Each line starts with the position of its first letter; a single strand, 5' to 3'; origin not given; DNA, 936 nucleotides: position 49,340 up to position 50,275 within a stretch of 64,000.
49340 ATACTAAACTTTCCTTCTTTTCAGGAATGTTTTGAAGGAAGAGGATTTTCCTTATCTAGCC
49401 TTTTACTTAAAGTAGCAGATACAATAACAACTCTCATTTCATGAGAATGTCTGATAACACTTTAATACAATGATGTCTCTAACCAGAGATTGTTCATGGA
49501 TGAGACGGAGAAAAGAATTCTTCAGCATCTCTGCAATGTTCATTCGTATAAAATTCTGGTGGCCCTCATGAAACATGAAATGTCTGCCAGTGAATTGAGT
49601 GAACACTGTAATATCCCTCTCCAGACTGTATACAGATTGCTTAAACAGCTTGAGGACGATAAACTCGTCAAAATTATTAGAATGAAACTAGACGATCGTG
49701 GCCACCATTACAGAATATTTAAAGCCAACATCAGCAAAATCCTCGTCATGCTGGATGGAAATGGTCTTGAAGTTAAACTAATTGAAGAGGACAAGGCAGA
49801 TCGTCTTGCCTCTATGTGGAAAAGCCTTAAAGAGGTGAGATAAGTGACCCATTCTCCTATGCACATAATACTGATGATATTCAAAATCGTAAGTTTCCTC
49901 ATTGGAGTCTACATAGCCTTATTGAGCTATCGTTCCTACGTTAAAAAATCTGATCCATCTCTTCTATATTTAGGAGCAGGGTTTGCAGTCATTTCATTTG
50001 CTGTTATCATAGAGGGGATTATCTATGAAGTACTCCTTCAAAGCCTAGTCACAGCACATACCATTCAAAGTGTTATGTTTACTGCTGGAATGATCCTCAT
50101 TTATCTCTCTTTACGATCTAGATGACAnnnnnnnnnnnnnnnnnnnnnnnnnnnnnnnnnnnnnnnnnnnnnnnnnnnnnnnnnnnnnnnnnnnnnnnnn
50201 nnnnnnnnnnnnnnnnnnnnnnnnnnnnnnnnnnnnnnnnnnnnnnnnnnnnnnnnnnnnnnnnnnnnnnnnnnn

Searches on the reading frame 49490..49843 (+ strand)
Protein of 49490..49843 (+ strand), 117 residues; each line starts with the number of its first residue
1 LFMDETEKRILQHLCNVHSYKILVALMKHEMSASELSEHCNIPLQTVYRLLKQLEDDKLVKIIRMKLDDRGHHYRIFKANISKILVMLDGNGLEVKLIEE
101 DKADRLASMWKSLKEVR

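Call 24: search_protein_families(library=pfam, proteins=[window:49490-49843:+], max_evalue=0.05)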
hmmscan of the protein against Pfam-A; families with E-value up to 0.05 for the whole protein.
window:49490-49843:+ (117 aa): 27 families (the best 25 are shown)
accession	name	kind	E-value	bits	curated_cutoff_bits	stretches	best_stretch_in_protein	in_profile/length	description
PF01978.25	TrmB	-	2.3e-08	34.2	25.6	1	19-78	13-63/68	Sugar-specific transcriptional regulator TrmB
PF12840.13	HTH_20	-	9.8e-08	32.3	27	1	8-61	7-49/51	Helix-turn-helix domain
PF13412.12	HTH_24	-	1.1e-07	31.7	21.9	1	21-61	7-48/48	Winged helix-turn-helix DNA-binding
PF12802.13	MarR_2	-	2.2e-06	28.1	27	1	20-64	8-54/61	MarR family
PF02002.24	TFIIE_alpha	-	2.8e-06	27.6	22.9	1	13-88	9-85/105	TFIIE alpha subunit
PF01022.26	HTH_5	-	5.6e-05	23.4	22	1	21-60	6-45/47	Bacterial regulatory protein, arsR family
PF01475.25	FUR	-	7.5e-05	23.3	23.1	1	36-80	35-77/121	Ferric uptake regulator family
PF25213.1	HVO_A0261_N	-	0.00014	22.1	35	1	19-61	13-55/86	HVO_A0261 N-terminal domain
PF09339.16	HTH_IclR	-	0.00016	21.8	22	1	28-60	16-48/52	IclR helix-turn-helix domain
PF13545.12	HTH_Crp_2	-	0.00026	21.3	27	1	26-63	18-56/70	Crp-like helix-turn-helix domain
PF13384.12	HTH_23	-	0.00033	20.8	24.6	1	22-55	8-42/50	Homeodomain-like domain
PF13518.12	HTH_28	-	0.00051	20.5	25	1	21-56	4-38/52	Helix-turn-helix domain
PF08279.18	HTH_11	-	0.00078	19.7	25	1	21-57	4-42/55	HTH domain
PF24270.1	HTH_Cmi2_C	-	0.0018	19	27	1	21-61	79-119/125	Cmi2, C-terminal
PF13877.11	RPAP3_C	-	0.0022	18.9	23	0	45-69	20-44/92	Potential Monad-binding region of RPAP3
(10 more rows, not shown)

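Call 101: search_protein_families(library=ncbifam, proteins=[window:49490-49843:+], max_evalue=0.01)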
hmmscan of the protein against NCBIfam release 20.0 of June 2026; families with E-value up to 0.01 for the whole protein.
window:49490-49843:+ (117 aa): 15 families
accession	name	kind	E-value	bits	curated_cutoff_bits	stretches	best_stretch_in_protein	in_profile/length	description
NF004910.0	PRK06266.1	equivalog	9.4e-07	28.2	180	1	16-88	28-101/185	transcription initiation factor E subunit alpha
TIGR01884.1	cas_HTH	subfamily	2.5e-06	27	60.2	1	7-65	132-191/202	CRISPR-associated CARF protein Csa3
NF033788.1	HTH_metalloreg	subfamily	7.3e-06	25.7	55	1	9-61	3-56/77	metalloregulator ArsR/SmtB family transcription factor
TIGR00373.1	TIGR00373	equivalog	2.4e-05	23.9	149.5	1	11-89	8-87/162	transcription factor E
NF005061.0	PRK06474.1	equivalog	5.7e-05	23.1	121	1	19-66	13-63/178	hypothetical protein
NF033789.1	repress_SdpR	subfamily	8.5e-05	22.4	100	1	19-64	10-55/79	autorepressor SdpR family transcription factor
TIGR02702.1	SufR_cyano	equivalog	0.00045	20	178.8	1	21-82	5-70/208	iron-sulfur cluster biosynthesis transcriptional regulator SufR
NF053606.1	Sta1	subfamily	0.00094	19.2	80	1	18-83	21-88/100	Sta1 family transcriptional regulator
NF053755.1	MsvR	equivalog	0.0024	17.6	220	1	19-81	15-77/236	transcriptional factor MsvR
TIGR02944.1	suf_reg_Xantho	equivalog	0.0032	17.9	110.65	1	22-64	17-59/130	SUF system Fe-S cluster assembly regulator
NF038251.1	AdcR_fam_Zn_TF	equivalog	0.0043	17.3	175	1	21-76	40-95/143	zinc-dependent MarR family transcriptional regulator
TIGR02337.1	HpaR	equivalog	0.0061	16.4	121.2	1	21-76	32-88/130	homoprotocatechuate degradation operon regulator HpaR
TIGR02937.1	sigma70-ECF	superfamily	0.0064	16.1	42.9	1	10-54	114-157/165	sigma-70 family RNA polymerase sigma factor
NF045644.1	TransRegBhcR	equivalog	0.0066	15.7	350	1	22-62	31-72/267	HTH-type transcriptional regulator BhcR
NF040939.2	trans_reg_lrs14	equivalog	0.0096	15.9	90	0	20-69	24-75/103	Lrs14 family HTH-type transcriptional regulator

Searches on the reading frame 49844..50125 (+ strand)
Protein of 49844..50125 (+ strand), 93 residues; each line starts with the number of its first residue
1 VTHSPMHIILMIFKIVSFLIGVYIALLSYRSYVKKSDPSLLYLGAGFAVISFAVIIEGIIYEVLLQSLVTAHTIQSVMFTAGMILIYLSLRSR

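Call 24: search_protein_families(library=pfam, proteins=[window:49844-50125:+], max_evalue=0.05)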
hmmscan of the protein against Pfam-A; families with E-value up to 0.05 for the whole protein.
window:49844-50125:+ (93 aa): 4 families
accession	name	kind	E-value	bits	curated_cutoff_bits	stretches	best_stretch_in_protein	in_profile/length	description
PF24365.1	DUF7521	-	5e-16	59.2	27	1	11-90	2-81/82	Family of unknown function (DUF7521)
PF07695.17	7TMR-DISM_7TM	-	0.0069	16.8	29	1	5-87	118-199/205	7TM diverse intracellular signalling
PF02674.22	Colicin_V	-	0.0072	16.8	29.3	1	9-85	22-102/144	Colicin V production protein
PF09990.14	DUF2231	-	0.047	14.2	26.4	0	4-89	2-87/139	Predicted membrane protein (DUF2231)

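Call 101: search_protein_families(library=ncbifam, proteins=[window:49844-50125:+], max_evalue=0.01)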
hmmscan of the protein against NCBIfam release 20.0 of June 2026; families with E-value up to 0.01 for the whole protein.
window:49844-50125:+ (93 aa): 0 families
